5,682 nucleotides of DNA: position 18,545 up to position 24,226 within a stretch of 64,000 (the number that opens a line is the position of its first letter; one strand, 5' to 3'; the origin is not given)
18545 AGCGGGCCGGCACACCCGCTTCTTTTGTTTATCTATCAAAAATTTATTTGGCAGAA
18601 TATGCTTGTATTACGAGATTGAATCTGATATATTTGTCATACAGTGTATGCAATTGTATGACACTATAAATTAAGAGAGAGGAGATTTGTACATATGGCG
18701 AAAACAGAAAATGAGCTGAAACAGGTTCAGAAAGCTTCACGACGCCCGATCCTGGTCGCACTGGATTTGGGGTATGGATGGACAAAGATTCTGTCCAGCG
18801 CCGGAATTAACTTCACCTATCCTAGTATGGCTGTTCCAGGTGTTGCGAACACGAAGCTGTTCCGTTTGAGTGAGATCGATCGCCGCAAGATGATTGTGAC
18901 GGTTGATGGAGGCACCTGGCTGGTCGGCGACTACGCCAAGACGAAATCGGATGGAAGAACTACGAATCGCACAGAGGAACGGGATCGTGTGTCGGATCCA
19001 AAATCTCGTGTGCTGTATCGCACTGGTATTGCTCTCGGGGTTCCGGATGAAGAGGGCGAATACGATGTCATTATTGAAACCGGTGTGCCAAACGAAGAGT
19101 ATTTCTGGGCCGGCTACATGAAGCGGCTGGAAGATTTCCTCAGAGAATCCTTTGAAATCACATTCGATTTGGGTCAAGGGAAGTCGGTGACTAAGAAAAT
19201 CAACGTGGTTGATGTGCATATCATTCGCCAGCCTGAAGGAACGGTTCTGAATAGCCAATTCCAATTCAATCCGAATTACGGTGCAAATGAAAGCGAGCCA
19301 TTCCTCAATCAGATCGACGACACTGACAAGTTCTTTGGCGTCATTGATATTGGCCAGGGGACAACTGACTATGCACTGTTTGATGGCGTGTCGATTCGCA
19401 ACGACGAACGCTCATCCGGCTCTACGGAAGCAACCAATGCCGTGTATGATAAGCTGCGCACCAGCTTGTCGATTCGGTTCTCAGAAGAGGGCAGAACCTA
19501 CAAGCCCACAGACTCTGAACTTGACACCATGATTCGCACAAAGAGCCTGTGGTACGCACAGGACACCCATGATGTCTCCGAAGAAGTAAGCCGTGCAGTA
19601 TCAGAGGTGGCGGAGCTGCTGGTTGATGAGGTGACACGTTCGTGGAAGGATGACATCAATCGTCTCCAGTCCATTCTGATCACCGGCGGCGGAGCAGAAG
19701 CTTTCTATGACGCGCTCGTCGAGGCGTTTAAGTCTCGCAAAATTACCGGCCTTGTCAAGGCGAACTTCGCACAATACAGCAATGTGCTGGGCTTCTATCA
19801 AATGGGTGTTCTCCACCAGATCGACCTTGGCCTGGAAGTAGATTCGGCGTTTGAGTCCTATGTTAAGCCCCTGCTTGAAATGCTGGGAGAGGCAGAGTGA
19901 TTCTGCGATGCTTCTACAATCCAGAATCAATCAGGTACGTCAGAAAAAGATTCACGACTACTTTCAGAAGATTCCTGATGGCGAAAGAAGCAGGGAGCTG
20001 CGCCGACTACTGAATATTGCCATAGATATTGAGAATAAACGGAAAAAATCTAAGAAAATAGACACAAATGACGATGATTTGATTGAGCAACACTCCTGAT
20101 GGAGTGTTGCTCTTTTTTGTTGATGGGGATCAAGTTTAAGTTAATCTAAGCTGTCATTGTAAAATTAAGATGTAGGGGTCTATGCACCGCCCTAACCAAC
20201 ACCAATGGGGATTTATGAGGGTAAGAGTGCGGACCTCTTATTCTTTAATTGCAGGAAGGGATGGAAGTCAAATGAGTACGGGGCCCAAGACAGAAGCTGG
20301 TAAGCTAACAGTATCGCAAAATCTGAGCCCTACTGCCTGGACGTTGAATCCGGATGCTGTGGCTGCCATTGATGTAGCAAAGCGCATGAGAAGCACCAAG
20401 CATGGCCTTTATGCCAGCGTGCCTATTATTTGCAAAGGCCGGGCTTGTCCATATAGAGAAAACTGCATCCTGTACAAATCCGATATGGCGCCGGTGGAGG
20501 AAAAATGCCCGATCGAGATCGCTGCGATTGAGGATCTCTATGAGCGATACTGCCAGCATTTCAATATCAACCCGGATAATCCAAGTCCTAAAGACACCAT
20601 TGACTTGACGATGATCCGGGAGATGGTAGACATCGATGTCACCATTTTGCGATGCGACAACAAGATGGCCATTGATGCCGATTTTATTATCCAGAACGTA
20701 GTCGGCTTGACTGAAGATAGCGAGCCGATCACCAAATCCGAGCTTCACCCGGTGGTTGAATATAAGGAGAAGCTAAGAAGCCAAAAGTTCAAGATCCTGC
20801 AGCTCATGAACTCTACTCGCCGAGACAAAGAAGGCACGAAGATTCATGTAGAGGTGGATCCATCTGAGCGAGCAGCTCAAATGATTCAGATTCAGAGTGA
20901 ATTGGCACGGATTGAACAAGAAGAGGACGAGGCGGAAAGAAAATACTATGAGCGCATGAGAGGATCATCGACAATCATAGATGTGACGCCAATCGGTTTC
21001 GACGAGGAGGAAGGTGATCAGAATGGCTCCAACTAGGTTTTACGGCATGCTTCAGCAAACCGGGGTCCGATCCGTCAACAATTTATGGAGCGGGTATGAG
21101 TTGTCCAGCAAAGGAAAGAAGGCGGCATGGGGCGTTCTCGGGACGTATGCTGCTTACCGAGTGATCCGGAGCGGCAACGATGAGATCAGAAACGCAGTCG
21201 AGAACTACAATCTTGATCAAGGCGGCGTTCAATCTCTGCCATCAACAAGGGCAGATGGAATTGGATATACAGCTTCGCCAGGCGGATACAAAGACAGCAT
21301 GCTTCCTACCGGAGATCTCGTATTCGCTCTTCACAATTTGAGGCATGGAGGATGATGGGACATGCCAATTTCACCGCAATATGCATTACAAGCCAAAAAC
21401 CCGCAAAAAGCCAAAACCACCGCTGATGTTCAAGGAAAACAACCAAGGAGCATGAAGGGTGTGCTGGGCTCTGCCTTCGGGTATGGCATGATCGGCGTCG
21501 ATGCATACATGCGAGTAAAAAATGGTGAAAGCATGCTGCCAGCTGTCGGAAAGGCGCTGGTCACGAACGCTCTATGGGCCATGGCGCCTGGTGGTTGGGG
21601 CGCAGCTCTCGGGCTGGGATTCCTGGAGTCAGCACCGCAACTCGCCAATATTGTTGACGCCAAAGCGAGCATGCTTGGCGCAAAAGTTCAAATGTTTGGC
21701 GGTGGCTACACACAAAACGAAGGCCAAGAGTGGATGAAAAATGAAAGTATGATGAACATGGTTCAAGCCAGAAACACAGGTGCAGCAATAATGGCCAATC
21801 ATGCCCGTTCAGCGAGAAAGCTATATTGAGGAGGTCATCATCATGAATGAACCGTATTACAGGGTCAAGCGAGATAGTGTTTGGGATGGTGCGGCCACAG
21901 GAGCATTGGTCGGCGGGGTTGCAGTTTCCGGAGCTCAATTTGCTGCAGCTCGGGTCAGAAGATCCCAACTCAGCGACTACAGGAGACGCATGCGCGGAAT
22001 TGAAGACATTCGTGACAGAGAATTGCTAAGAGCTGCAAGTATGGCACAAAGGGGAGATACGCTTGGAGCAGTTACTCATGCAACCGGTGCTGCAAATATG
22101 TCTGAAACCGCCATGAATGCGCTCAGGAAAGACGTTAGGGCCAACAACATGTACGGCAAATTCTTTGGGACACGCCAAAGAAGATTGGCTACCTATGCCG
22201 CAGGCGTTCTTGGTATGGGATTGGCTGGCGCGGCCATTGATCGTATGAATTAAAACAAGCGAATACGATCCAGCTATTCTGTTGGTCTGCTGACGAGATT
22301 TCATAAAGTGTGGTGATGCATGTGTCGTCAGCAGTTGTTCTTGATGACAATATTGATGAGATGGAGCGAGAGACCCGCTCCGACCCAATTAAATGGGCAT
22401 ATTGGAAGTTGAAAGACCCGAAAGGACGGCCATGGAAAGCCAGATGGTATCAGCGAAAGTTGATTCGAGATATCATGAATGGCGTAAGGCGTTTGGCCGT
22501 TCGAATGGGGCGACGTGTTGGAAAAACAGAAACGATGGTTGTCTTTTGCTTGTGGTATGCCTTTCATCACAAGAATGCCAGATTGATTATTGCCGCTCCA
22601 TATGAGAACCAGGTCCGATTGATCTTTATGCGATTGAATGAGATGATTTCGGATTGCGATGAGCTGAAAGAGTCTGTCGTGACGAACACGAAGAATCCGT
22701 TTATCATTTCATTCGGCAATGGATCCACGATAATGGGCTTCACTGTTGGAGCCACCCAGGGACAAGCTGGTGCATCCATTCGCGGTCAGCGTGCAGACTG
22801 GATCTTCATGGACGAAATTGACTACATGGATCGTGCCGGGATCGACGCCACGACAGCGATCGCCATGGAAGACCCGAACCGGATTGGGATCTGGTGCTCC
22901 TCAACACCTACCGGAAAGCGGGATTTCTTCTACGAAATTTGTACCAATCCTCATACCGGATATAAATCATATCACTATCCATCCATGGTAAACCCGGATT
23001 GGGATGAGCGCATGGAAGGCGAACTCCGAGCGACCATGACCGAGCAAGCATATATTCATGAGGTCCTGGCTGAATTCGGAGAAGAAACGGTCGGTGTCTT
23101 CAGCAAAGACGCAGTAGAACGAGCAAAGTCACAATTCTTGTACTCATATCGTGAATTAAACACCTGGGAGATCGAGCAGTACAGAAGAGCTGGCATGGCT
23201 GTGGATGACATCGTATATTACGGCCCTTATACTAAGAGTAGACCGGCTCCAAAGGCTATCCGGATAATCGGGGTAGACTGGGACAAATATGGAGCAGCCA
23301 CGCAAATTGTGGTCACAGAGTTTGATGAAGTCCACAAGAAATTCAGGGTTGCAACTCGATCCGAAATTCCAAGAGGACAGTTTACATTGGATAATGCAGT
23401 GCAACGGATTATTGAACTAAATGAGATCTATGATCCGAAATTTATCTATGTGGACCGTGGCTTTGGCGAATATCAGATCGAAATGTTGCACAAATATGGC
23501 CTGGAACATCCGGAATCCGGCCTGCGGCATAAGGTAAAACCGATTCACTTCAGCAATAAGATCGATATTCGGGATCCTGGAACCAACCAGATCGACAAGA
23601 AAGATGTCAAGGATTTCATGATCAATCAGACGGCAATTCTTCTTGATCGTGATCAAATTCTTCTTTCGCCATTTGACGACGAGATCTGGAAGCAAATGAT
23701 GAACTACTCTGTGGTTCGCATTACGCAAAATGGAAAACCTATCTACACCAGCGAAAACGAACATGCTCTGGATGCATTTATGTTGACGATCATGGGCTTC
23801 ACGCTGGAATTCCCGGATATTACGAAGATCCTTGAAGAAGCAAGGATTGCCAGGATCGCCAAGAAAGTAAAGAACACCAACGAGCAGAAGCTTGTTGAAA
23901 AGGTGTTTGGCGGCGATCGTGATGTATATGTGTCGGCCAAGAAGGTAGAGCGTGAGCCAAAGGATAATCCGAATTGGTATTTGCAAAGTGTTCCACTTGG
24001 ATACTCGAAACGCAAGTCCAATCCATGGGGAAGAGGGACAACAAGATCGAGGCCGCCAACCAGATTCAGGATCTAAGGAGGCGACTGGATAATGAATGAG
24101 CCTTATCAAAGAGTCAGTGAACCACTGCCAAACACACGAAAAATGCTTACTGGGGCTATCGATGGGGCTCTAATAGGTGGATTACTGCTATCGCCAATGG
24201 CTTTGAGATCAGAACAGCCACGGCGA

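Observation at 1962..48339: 14-bp palindrome TGTAA-N4-TTACA (mostly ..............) at eight promoter regions on both gene blocks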

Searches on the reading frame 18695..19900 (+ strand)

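Call 7: search_protein_families(library=phrogs, proteins=[window:18695-19900:+], max_evalue=0.001)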
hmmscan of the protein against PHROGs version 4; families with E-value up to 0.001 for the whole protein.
window:18695-19900:+ (401 aa): 1 family
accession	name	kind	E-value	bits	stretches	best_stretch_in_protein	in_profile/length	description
phrog_691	-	DNA, RNA and nucleotide metabolism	9.4e-47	160.8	1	20-372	5-323/329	partition protein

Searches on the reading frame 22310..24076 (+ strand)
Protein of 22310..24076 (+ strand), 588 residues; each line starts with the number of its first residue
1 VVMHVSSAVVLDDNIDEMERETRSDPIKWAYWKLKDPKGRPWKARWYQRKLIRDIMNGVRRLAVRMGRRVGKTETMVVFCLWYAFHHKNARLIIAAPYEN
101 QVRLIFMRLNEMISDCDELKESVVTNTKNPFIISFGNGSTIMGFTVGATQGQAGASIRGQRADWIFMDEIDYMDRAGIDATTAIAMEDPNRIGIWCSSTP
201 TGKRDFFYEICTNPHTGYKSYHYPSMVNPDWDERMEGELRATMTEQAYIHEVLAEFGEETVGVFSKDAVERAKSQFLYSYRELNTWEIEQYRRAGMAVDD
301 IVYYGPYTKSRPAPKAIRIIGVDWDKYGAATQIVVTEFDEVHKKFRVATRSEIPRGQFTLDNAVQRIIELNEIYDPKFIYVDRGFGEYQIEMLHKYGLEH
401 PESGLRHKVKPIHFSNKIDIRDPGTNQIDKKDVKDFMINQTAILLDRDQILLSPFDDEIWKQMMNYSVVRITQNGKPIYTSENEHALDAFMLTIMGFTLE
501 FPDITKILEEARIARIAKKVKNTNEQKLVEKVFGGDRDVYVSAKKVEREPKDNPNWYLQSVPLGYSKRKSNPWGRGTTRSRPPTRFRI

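Call 7: search_protein_families(library=phrogs, proteins=[window:22310-24076:+], max_evalue=0.001)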
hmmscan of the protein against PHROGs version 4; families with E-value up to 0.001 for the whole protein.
window:22310-24076:+ (588 aa): 7 families
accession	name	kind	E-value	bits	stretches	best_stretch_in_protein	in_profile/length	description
phrog_2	-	head and packaging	9e-35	121.6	1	18-511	248-597/807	terminase large subunit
phrog_675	-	head and packaging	6e-15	55.5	1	44-178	43-170/576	terminase large subunit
phrog_5989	-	head and packaging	9.6e-14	52.3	1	23-175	118-265/347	terminase large subunit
phrog_38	-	head and packaging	8.9e-09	35.5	1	20-169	267-410/760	terminase large subunit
phrog_9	-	head and packaging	4.7e-08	33.3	1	25-173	187-332/812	terminase large subunit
phrog_5902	-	unknown function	1.7e-05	25.3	1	43-105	33-95/359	-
phrog_7579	-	head and packaging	2.9e-05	24.4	1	49-274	7-231/239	terminase large subunit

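Call 9: search_dna_similar(query=window:22310-24076:+, collection=phages, mode=protein, max_rows=25)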
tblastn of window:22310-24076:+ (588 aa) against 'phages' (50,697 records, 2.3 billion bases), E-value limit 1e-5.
Records with a match: 252; places in all: 252; records where one place covers at least 80% of the query: 4.
Best place of each record, by identity: <60% 252.
By first word of the organism name: Salmonella 161; Escherichia 27; Stenotrophomonas 17; Vibrio 11; Shigella 6; Bacillus 5; Erwinia 4; Acinetobacter 3; Ralstonia 3; Enterobacter 3; and 8 more.
By host as written in the record: - 35; Salmonella enterica 26; Salmonella enterica subsp. enterica serovar Enteritidis PT1 21; Salmonella enterica subsp. enterica serovar Typhimurium 14; Stenotrophomonas maltophilia 12; Escherichia coli O157:H7 11; Salmonella sp. 10; Salmonella enterica serovar Typhimurium 7; and 71 more.
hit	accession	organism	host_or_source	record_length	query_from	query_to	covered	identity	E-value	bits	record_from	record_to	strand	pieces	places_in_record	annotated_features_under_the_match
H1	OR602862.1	Moorella phage MTATph1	Moorella thermoacetica DSM 103132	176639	21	507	83%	49.3%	7e-157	503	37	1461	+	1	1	terminase large subunit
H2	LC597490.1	Bacillus phage vB_BceM_WH1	Bacillus cereus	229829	70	514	76%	41.3%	1e-109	367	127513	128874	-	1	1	phage terminase large subunit family protein_gp116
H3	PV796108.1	Bacillus phage Edson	Bacillus cereus BC102p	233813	70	514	76%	41.1%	2e-109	366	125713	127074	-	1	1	hypothetical protein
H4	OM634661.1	Bacillus phage vB_BauM_KLEB27-3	Bacillus australimaris sKR4M-27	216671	70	569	85%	36.4%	1e-93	320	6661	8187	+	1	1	terminase large subunit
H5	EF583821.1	Bacillus phage 0305phi8-36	Bacillus thuringiensis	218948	26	516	84%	32.5%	8e-76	268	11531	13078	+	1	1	ORF117: terminase large subunit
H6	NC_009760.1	Bacillus phage 0305phi8-36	Bacillus thuringiensis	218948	26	516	84%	32.5%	8e-76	268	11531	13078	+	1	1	ORF117: terminase large subunit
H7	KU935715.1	Acinetobacter phage vB_AbaM_ME3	Acinetobacter baumannii DSM 30007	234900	71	497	73%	29.4%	8e-48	186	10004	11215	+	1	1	large terminase subunit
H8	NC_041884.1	Acinetobacter phage vB_AbaM_ME3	Acinetobacter baumannii DSM 30007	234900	71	497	73%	29.4%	8e-48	186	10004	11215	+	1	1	large terminase subunit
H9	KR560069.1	Stenotrophomonas phage IME-SM1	Stenotrophomonas sp.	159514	41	456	71%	23.0%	3e-11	73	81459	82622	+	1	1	terminase large subunit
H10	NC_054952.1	Stenotrophomonas phage IME-SM1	Stenotrophomonas sp.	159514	41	456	71%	23.0%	3e-11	73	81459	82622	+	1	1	terminase large subunit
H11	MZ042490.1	Stenotrophomonas phage BUCT608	Stenotrophomonas maltophilia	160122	41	456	71%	23.0%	3e-11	73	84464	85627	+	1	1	terminase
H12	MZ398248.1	Stenotrophomonas phage BUCT608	Stenotrophomonas maltophilia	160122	41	456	71%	23.0%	3e-11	73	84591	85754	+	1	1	terminase large subunit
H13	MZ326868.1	Stenotrophomonas phage Marzo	Stenotrophomonas maltophilia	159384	41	456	71%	23.0%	4e-11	72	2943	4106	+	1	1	terminase large subunit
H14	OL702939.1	Stenotrophomonas maltophilia phage vB_SmaM_Ps15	Stenotrophomonas maltophilia AP143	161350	41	456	71%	23.0%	4e-11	72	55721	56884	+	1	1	terminase DNA packaging enzyme large subunit | promoter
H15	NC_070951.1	Stenotrophomonas maltophilia phage vB_SmaM_Ps15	Stenotrophomonas maltophilia AP143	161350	41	456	71%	23.0%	4e-11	72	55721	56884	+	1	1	terminase large subunit | promoter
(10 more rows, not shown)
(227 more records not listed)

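Call 14: get_annotated_region(hit=H1, flank=20000)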
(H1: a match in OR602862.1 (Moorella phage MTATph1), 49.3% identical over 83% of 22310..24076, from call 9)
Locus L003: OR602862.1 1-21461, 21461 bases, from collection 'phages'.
description: Moorella phage MTATph1, complete genome.
organism: Moorella phage MTATph1 (NCBI taxid 3090776)
taxonomy: Viruses; Duplodnaviria; Heunggongvirae; Uroviricota; Caudoviricetes
host: Moorella thermoacetica DSM 103132; source: -; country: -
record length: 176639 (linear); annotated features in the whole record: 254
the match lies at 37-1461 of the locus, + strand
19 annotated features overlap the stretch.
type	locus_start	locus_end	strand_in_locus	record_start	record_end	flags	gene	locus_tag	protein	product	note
CDS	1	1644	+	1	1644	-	-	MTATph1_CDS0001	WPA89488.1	terminase large subunit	-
CDS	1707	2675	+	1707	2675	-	-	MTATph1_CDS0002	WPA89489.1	hypothetical protein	-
CDS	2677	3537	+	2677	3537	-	-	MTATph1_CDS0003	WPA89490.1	DNA repair exonuclease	-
CDS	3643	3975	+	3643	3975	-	-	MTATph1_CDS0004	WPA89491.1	hypothetical protein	-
CDS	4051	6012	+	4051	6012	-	-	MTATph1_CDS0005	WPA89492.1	portal protein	-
CDS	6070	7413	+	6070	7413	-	-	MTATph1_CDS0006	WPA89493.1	hypothetical protein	-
CDS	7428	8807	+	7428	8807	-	-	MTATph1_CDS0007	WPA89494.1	hypothetical protein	-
CDS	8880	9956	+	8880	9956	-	-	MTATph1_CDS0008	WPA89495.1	major head protein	-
CDS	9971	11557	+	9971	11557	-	-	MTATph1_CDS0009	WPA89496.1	hypothetical protein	-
CDS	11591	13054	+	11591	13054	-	-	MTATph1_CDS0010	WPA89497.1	hypothetical protein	-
CDS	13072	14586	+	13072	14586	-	-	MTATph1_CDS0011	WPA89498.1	hypothetical protein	-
CDS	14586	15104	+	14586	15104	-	-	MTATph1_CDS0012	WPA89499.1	hypothetical protein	-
CDS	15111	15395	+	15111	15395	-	-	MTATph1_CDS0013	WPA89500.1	hypothetical protein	-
CDS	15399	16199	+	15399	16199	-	-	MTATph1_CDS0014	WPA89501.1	hypothetical protein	-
CDS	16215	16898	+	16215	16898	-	-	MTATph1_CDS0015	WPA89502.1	hypothetical protein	-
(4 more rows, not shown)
